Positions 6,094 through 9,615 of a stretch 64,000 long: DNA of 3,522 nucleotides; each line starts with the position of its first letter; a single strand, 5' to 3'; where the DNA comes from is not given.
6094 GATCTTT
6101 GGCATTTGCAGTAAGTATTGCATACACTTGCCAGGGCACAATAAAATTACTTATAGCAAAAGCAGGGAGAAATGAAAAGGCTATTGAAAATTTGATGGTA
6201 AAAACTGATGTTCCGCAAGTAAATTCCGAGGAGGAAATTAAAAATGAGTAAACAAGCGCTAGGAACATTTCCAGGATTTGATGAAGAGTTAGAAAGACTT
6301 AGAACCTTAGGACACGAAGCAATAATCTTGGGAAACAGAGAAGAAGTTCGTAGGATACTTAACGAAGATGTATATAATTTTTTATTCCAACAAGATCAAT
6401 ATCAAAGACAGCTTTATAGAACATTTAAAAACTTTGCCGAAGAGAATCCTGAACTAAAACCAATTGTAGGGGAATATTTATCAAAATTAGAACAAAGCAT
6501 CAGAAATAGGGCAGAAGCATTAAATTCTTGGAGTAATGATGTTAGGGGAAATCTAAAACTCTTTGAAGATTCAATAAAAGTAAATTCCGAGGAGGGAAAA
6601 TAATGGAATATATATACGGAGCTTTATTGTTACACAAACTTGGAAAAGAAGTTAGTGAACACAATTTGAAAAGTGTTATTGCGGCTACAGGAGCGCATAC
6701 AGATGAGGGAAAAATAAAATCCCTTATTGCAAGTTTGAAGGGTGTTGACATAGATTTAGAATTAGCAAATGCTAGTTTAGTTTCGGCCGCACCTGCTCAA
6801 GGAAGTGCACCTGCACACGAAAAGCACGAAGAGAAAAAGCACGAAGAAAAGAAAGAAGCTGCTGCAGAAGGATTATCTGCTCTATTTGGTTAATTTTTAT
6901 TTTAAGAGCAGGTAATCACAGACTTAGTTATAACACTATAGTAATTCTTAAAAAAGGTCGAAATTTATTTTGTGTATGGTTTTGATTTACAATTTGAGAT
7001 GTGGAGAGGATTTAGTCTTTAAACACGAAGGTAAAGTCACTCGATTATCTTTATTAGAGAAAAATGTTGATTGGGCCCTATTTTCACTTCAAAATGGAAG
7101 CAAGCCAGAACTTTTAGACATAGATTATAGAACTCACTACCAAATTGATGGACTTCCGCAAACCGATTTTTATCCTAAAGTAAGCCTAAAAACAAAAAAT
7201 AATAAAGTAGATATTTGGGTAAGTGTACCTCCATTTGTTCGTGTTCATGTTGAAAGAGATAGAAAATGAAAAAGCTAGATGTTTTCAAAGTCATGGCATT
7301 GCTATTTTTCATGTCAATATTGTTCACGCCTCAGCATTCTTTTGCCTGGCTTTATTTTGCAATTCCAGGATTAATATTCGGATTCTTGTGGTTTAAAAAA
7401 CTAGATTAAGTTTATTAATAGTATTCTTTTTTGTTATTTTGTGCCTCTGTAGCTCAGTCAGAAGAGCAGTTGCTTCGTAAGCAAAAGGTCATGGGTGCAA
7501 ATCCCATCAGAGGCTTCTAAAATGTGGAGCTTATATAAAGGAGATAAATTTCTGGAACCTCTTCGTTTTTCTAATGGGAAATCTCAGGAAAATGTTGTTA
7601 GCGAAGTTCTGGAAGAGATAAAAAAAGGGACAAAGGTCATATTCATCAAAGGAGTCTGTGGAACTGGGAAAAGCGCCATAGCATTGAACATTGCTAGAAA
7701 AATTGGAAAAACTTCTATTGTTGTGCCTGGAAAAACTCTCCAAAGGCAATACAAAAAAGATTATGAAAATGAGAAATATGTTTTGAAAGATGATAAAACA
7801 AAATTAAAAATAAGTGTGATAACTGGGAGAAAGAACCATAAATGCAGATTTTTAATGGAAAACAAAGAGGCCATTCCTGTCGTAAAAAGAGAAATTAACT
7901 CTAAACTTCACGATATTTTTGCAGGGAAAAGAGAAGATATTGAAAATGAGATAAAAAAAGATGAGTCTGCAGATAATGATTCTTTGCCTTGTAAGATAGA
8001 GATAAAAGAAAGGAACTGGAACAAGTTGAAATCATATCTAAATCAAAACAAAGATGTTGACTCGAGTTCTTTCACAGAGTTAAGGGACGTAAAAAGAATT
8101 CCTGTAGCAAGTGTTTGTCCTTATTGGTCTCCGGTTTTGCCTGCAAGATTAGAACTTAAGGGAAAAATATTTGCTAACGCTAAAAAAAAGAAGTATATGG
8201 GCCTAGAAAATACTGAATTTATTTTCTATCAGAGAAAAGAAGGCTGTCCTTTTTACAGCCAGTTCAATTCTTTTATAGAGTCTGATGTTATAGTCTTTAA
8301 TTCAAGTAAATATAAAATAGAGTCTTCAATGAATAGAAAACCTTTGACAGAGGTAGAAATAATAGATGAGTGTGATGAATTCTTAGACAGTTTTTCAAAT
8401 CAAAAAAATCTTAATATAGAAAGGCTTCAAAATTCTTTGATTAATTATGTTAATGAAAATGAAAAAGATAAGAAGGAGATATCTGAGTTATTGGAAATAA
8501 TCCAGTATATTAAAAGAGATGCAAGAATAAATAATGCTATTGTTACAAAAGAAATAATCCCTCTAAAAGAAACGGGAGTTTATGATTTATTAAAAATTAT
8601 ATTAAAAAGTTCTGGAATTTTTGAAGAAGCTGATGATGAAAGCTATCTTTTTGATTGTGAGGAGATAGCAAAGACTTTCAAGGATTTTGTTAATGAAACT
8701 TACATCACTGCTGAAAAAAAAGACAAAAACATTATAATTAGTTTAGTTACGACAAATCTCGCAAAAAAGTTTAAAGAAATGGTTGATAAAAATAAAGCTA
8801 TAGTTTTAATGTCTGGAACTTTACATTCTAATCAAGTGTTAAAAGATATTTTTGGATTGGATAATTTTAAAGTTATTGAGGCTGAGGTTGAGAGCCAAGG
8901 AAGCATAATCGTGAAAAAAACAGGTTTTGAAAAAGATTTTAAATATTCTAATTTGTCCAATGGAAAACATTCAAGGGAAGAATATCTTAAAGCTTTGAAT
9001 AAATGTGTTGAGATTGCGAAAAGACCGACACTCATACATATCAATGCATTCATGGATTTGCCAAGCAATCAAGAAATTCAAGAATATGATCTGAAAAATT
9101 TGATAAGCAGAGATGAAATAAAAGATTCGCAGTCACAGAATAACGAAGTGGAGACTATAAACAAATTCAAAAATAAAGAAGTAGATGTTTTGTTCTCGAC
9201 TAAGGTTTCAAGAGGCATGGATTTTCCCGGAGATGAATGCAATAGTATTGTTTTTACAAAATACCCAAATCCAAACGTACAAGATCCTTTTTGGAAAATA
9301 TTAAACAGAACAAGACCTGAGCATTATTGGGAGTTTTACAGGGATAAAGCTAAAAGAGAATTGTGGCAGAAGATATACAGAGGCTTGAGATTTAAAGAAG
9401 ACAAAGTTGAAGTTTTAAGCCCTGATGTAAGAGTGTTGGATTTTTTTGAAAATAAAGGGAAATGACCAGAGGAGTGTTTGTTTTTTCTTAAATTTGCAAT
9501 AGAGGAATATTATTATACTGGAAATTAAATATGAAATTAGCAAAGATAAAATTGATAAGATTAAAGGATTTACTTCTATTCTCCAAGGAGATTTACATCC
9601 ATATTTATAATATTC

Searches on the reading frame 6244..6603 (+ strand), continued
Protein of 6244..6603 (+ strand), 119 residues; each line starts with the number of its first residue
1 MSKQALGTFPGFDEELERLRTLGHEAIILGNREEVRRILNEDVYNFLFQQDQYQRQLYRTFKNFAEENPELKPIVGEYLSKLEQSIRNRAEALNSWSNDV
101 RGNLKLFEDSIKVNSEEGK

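Call 73: find_related_loci(query=A4, collection=viral_contigs, flank=2500)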
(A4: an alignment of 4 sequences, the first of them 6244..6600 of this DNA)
Query A4 (119 aa) in viral_contigs; peptide patterns used: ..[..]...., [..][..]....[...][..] (x = any residue, [..] = any of these).
80 stretches matched a pattern, but none encodes a relative of the query by tblastn (E <= 1e-3).

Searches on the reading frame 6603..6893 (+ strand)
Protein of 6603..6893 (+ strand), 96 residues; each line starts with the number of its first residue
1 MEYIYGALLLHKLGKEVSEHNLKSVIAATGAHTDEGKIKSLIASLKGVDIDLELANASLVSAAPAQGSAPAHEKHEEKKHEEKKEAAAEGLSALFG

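Call 3: search_protein_families(library=pfam, proteins=[window:6603-6893:+], max_evalue=0.1)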
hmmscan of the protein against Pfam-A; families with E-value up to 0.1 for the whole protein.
window:6603-6893:+ (96 aa): 1 family
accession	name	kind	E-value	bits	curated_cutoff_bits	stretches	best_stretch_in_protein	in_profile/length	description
PF00428.24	Ribosomal_60s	-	1.5e-08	35.5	28.1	1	16-85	1-76/88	60s Acidic ribosomal protein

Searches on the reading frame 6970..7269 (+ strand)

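Call 3: search_protein_families(library=pfam, proteins=[window:6970-7269:+], max_evalue=0.1)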
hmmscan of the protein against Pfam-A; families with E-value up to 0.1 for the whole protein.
window:6970-7269:+ (99 aa): 1 family
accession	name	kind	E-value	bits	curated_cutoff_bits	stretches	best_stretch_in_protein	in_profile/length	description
PF13087.12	AAA_12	-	0.012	15.6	27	1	42-78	12-48/195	AAA domain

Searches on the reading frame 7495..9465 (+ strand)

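Call 3: search_protein_families(library=pfam, proteins=[window:7495-9465:+], max_evalue=0.1)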
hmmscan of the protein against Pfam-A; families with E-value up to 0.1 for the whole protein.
window:7495-9465:+ (656 aa): 12 families
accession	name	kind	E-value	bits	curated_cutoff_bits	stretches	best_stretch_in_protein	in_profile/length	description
PF13307.12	Helicase_C_2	-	3.4e-12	47.2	25.3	1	541-648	39-155/170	Helicase C-terminal domain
PF04851.21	ResIII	-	4.6e-08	33.6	22.5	1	29-123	6-96/164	Type III restriction enzyme, res subunit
PF00270.35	DEAD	-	2e-05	24.9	26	1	36-121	5-92/167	DEAD/DEAH box helicase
PF09848.15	SLFN-g3_helicase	-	5.7e-05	23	24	1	47-107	2-48/354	Schlafen group 3, DNA/RNA helicase domain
PF00271.37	Helicase_C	-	7.2e-05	23.5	23.5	1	536-591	39-93/110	Helicase conserved C-terminal domain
PF06068.19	TIP49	-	0.00025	20.8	23.8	1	33-73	37-77/347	TIP49 P-loop domain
PF02367.23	TsaE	-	0.0054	17.1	26.6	1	35-89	11-65/128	Threonylcarbamoyl adenosine biosynthesis protein TsaE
PF13191.12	AAA_16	-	0.012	16.5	32.6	1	36-83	13-62/167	AAA ATPase domain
PF05970.20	PIF1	-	0.022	14.8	25.9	1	29-73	4-49/223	PIF1-like helicase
PF13238.12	AAA_18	-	0.039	14.9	29.4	0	49-100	1-54/128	AAA domain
PF01656.29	CbiA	-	0.055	13.9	25.4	0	53-350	6-120/125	CobQ/CobB/MinD/ParA nucleotide binding domain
PF25199.1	nSTAND_NTPase5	-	0.068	13.4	34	0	33-67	27-62/145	Novel STAND NTPase 5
